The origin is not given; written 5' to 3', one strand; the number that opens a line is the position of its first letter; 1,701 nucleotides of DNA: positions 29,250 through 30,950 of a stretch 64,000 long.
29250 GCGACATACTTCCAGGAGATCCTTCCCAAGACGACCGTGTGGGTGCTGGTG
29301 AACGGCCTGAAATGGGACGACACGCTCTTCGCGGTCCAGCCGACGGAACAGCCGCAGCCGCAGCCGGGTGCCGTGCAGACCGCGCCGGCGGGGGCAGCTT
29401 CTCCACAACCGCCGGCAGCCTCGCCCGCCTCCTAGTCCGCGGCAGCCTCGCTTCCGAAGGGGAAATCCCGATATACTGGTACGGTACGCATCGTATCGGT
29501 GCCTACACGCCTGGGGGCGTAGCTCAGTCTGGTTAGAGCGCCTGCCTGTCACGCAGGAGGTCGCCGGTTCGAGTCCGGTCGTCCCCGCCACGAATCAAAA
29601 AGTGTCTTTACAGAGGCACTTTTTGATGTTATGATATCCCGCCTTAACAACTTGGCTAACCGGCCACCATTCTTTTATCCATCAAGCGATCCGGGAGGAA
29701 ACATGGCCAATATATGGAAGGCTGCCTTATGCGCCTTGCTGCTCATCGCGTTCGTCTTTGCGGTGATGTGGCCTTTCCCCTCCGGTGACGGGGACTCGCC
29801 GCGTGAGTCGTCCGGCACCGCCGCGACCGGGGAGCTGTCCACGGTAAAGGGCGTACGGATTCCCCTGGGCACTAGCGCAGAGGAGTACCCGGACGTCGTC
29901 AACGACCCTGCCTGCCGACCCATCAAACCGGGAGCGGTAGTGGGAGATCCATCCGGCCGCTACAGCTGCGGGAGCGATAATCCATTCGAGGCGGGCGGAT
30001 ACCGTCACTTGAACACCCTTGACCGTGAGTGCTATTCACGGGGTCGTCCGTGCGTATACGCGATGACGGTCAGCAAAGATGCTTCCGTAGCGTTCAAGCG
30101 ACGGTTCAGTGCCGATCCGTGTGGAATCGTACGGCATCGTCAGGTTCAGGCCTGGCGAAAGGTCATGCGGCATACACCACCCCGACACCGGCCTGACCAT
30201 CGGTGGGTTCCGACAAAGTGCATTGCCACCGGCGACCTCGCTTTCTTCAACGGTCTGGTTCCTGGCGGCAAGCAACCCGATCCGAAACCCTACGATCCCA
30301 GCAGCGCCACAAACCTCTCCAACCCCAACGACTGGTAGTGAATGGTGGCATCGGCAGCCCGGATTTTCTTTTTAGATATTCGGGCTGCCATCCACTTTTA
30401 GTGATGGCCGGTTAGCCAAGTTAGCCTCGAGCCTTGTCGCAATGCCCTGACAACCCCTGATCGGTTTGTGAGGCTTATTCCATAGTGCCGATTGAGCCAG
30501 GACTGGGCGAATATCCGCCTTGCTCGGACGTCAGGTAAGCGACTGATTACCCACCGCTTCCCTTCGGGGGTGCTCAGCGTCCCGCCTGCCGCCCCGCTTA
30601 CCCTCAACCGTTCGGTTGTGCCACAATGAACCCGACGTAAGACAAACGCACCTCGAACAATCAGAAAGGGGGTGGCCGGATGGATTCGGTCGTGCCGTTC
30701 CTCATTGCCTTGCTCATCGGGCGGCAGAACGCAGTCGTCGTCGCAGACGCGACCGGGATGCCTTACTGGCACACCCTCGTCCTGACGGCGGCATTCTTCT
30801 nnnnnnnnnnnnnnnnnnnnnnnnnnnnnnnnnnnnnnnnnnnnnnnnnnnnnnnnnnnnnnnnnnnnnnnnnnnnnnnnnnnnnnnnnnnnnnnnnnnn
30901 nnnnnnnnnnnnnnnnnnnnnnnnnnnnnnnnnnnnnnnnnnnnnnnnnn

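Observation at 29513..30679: Cys-rich secreted-protein gene bracketed by a perfect 18-bp inverted repeat, directly downstream of tRNA-Asp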

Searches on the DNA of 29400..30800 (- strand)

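Call 8: search_rna_families(source=window, start=29400, end=30800, threshold=evalue, max_evalue=5)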
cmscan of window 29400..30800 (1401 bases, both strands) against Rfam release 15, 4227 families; matches with E-value up to 5: 4.
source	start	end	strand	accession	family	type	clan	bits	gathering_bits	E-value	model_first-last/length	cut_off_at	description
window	29513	29587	+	RF00005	tRNA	Gene; tRNA;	CL00001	70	29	7e-15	1-71/71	no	tRNA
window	29556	29589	-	RF02194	HPnc0260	Gene; antisense;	-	31.1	59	0.64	119-152/156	no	Bacterial antisense RNA HPnc0260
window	30327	30412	+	RF00867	mir-BART5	Gene; miRNA;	-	23.2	70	0.24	1-89/89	no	mir-BART5 microRNA precursor family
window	30644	30727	+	RF01386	isrB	Gene; sRNA;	-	18.5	35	1.7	1-87/87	no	isrB Hfq binding RNA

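Call 47: search_rna_families(source=window, start=29636, end=29666, threshold=evalue, max_evalue=10, show_alignments=2)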
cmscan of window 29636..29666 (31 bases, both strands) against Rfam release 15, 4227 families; matches with E-value up to 10: 0.
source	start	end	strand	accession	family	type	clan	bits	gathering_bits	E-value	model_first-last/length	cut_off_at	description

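Call 48: search_rna_families(source=window, start=30406, end=30500, threshold=evalue, max_evalue=10, show_alignments=2)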
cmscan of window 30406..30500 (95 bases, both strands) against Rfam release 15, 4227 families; matches with E-value up to 10: 1.
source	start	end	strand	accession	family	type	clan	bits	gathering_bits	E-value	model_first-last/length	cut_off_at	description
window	30431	30452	+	RF02479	GlsR13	Gene; snRNA; snoRNA; CD-box;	-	9.1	100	5.7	79-100/100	no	Small nucleolar RNA GlsR13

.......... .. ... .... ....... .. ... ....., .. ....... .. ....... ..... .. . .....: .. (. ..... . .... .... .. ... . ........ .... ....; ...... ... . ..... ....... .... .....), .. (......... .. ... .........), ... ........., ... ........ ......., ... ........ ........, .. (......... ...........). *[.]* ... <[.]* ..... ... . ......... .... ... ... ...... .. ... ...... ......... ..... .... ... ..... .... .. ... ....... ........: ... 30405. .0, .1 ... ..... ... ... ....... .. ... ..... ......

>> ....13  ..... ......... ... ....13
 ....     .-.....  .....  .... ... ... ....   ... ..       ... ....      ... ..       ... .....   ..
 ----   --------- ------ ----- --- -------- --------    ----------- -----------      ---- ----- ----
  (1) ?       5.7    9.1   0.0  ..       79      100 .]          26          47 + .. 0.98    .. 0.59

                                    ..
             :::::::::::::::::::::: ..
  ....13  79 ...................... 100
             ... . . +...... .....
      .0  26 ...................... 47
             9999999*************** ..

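Call 49: search_dna_similar(query=window:29633-29672:-, collection=phages, mode=distant, max_evalue=10, max_rows=15)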
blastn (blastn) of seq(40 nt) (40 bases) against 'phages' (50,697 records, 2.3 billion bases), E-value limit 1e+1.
Records with a match: 23; places in all: 23; records where one place covers at least 80% of the query: 1.
Best place of each record, by identity: >=99% 2; 95-99% 10; 90-95% 1; 80-90% 10.
By first word of the organism name: Rhizobium 10; Serratia 5; Erwinia 3; Microcystis 1; Kosakonia 1; Erythrobacter 1; Vibrio 1; Cronobacter 1.
By host as written in the record: Serratia sp. ATCC 39006 5; Rhizobium sp. N941 2; Rhizobium phaseoli INC1-2 2; Microcystis wesenbergii 1; Erwinia aphidicola B01_5 1; Erwinia aphidicola N2_6 1; Kosakonia cowanii 1; Erwinia rhapontici 1; and 9 more.
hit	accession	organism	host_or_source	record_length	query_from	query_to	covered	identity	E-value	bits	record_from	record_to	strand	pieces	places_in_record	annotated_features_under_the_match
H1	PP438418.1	Microcystis phage Mwe-JY26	Microcystis wesenbergii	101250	3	35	83%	84.8%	6e-1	36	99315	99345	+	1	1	tRNA-His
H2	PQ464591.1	Erwinia phage Vettismorki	Erwinia aphidicola B01_5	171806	15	39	63%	88.0%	7e+0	33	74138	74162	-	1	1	tRNA-Gln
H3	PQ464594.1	Erwinia phage Gravdalen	Erwinia aphidicola N2_6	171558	15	39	63%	88.0%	7e+0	33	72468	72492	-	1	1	tRNA-Gln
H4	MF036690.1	Serratia phage CHI14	Serratia sp. ATCC 39006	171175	15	39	63%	88.0%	7e+0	33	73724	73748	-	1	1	tRNA-Gln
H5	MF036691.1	Serratia phage CBH8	Serratia sp. ATCC 39006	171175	15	39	63%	88.0%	7e+0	33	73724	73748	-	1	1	tRNA-Gln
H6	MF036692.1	Serratia phage X20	Serratia sp. ATCC 39006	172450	15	39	63%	88.0%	7e+0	33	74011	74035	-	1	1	tRNA-Gln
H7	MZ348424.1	Kosakonia phage Kc304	Kosakonia cowanii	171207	15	39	63%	88.0%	7e+0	33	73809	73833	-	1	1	tRNA-Gln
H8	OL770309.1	Erwinia phage Virsaitis27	Erwinia rhapontici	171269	15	39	63%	88.0%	7e+0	33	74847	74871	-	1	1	tRNA-Gln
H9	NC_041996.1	Serratia phage CHI14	Serratia sp. ATCC 39006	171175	15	39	63%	88.0%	7e+0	33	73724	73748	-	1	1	tRNA-Gln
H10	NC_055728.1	Serratia phage X20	Serratia sp. ATCC 39006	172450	15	39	63%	88.0%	7e+0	33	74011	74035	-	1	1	tRNA-Gln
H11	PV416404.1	Erythrobacter phage XM05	Erythrobacter sp. JL475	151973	15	36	55%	90.9%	7e+0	32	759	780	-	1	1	none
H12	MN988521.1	Rhizobium phage RHph_TM30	Rhizobium sp. N941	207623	12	32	53%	95.2%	2e+0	35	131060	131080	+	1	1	tRNA-Gln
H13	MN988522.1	Rhizobium phage RHph_TM40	Rhizobium leg. CIAT894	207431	12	32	53%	95.2%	2e+0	35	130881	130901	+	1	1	tRNA-Gln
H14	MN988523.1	Rhizobium phage RHph_TM2_3B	Rhizobium phaseoli T2_3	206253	12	32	53%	95.2%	2e+0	35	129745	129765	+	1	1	tRNA-Gln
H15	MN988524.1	Rhizobium phage RHph_TM3_3_6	Rhizobium phaseoli T3_6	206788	12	32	53%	95.2%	2e+0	35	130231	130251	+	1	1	tRNA-Gln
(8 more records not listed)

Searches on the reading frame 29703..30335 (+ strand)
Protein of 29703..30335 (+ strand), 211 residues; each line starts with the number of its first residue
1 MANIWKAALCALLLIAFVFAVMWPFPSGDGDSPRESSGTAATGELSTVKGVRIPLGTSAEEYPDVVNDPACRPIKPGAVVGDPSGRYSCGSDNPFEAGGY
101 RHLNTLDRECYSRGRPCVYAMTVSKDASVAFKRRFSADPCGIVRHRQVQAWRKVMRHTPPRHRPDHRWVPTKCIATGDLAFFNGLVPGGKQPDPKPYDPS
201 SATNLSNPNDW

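Call 10: find_homologous_proteins(query=window:29703-30335:+)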
Query window:29703-30335:+ (211 aa): 1 proteins with E <= 0.001 among 302 candidates.
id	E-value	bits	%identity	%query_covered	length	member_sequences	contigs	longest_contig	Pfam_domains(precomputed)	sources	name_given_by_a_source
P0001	2.5e-145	500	100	100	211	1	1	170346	-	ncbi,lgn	-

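Call 11: search_protein_families(library=pfam, proteins=[window:29703-30335:+], max_evalue=0.01)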
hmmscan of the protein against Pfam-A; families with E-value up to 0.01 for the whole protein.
window:29703-30335:+ (211 aa): 0 families

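Call 12: find_encoding_contigs(protein=P0001, flank=10000, max_places=6)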
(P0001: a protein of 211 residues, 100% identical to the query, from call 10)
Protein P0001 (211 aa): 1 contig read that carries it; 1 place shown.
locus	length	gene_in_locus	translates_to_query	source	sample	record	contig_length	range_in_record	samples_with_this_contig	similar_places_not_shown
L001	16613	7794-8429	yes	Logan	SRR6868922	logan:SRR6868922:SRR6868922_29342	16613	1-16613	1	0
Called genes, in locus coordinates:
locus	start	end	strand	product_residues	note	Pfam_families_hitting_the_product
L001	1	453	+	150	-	?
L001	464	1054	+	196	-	PF00334:NDK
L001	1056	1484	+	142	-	PF00293:NUDIX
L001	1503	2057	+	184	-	-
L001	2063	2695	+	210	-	PF12917:YfbR-like, PF13023:HD_3, PF01966:HD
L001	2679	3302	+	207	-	PF01725:Ham1p_like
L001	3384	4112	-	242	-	PF00106:adh_short, PF01370:Epimerase (weak), PF08659:KR (weak), PF13561:adh_short_C2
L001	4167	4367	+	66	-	-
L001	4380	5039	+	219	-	-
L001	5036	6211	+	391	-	PF13439:Glyco_transf_4, PF20706:GT4-conflict, PF00534:Glycos_transf_1, PF13692:Glyco_trans_1_4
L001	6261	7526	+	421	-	PF09312:SurA_N (weak), PF00639:Rotamase, PF13616:Rotamase_3, PF13145:Rotamase_2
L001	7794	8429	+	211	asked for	-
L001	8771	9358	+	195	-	-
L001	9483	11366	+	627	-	PF04607:RelA_SpoT, PF28438:RelA_RIS (weak)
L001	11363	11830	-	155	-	PF02502:LacAB_rpiB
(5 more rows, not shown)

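Call 36: search_protein_representatives(protein=window:29703-30335:+)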
Query: 211 residues. Proteins with E-value up to 0.001 (for the whole library): 1; up to 1e-10: 1; up to 1e-30: 1. The best 1 are listed.
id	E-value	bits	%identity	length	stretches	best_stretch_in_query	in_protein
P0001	8.0e-146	499.8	100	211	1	1-211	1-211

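Call 62: predict_structure(protein=window:29703-30335:+)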
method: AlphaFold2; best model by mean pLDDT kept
length: 211 residues; sequences in the alignment: 1
mean_pLDDT: 38.0   pTM: 0.20
mean pLDDT of the five models: 38.0, 37.9, 37.8, 36.8, 36.6
residues with pLDDT >= 90: 5; 70-90: 15; 50-70: 7; < 50: 184
segments of 3 or more residues with pLDDT < 50: 29-211
pLDDT, mean of each block of 10 residues (from residue 1): 77 86 59 37 29 34 39 29 29 32 38 36 34 30 27 26 28 27 31 35 36 33
secondary structure, 60 per line:
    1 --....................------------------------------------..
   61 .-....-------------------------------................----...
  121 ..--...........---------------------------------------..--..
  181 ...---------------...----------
elements in order: H3-22 H63-66 H98-113 E118-122 H125-135 E179-183

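Call 69: search_protein_families(library=ncbifam, proteins=[window:29703-30335:+], max_evalue=0.01)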
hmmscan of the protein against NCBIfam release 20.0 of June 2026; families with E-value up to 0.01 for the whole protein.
window:29703-30335:+ (211 aa): 0 families
